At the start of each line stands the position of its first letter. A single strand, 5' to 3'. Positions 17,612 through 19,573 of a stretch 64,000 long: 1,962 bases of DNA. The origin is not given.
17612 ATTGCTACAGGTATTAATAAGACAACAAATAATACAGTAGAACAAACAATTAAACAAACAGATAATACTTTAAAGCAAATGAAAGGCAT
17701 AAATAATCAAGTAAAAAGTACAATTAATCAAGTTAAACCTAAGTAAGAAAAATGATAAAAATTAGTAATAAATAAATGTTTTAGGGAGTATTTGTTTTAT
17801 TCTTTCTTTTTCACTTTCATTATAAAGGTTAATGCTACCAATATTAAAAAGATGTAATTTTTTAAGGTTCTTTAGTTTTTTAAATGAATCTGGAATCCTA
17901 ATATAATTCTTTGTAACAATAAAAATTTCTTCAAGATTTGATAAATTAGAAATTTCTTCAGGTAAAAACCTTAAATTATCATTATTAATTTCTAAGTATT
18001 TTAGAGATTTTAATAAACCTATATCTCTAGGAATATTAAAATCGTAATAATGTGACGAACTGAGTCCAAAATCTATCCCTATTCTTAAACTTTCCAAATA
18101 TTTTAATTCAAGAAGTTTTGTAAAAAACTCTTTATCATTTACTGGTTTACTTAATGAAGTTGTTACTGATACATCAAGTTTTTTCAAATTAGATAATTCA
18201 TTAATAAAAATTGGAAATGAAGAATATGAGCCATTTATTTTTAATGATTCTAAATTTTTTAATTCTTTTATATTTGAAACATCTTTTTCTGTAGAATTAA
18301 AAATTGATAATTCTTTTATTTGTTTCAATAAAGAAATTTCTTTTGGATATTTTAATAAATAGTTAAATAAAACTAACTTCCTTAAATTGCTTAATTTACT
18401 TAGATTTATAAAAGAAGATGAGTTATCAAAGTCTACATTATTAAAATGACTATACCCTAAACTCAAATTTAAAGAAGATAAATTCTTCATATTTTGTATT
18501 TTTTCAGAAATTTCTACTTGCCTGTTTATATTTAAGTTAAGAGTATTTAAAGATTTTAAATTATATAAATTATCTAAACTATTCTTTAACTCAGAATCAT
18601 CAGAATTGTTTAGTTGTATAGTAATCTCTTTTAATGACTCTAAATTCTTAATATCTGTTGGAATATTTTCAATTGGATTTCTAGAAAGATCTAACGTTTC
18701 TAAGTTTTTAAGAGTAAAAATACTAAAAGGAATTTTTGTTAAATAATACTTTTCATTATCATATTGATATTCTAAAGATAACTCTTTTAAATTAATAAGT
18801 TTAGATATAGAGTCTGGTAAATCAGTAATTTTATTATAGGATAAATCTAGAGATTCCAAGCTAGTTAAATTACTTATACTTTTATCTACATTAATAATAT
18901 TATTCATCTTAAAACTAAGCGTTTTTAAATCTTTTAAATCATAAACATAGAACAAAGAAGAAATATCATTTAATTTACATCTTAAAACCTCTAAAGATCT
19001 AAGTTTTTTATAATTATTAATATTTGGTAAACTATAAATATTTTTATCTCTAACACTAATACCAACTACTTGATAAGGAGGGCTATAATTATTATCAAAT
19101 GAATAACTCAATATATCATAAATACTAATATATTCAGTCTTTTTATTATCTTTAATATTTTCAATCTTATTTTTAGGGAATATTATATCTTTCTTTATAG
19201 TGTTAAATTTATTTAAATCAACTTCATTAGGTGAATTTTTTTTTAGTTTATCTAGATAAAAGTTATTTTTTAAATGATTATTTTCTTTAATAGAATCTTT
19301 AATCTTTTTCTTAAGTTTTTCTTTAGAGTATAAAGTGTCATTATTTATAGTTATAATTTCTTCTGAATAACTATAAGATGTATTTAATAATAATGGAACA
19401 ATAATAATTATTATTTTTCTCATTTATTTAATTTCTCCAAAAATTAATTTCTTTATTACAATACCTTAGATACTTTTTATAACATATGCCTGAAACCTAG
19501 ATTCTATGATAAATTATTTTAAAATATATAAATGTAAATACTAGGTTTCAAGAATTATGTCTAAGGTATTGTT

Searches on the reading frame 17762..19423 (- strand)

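Call 43: search_protein_families(library=pfam, proteins=[window:17762-19423:-], max_evalue=0.01)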
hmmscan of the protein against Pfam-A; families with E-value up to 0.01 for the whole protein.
window:17762-19423:- (553 aa): 6 families
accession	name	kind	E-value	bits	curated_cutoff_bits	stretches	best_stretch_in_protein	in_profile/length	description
PF23598.1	LRR_14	-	3.4e-36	125.2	40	3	122-350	5-220/353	Leucine-rich repeat region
PF12799.13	LRR_4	-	2.2e-12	47.2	27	3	187-217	1-30/44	Leucine Rich repeats (2 copies)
PF13855.12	LRR_8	-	2.8e-12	46.7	27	3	166-218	3-57/61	Leucine rich repeat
PF25019.1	LRR_R13L1-DRL21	-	3.8e-08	33.7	27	1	407-527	1-126/127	R13L1/DRL21 LRRs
PF00560.39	LRR_1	-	0.00018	21.4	20.6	0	188-209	1-23/23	Leucine Rich Repeat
PF00157.23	Pou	-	0.0043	17.4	27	0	173-209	31-67/72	Pou domain - N-terminal to homeobox domain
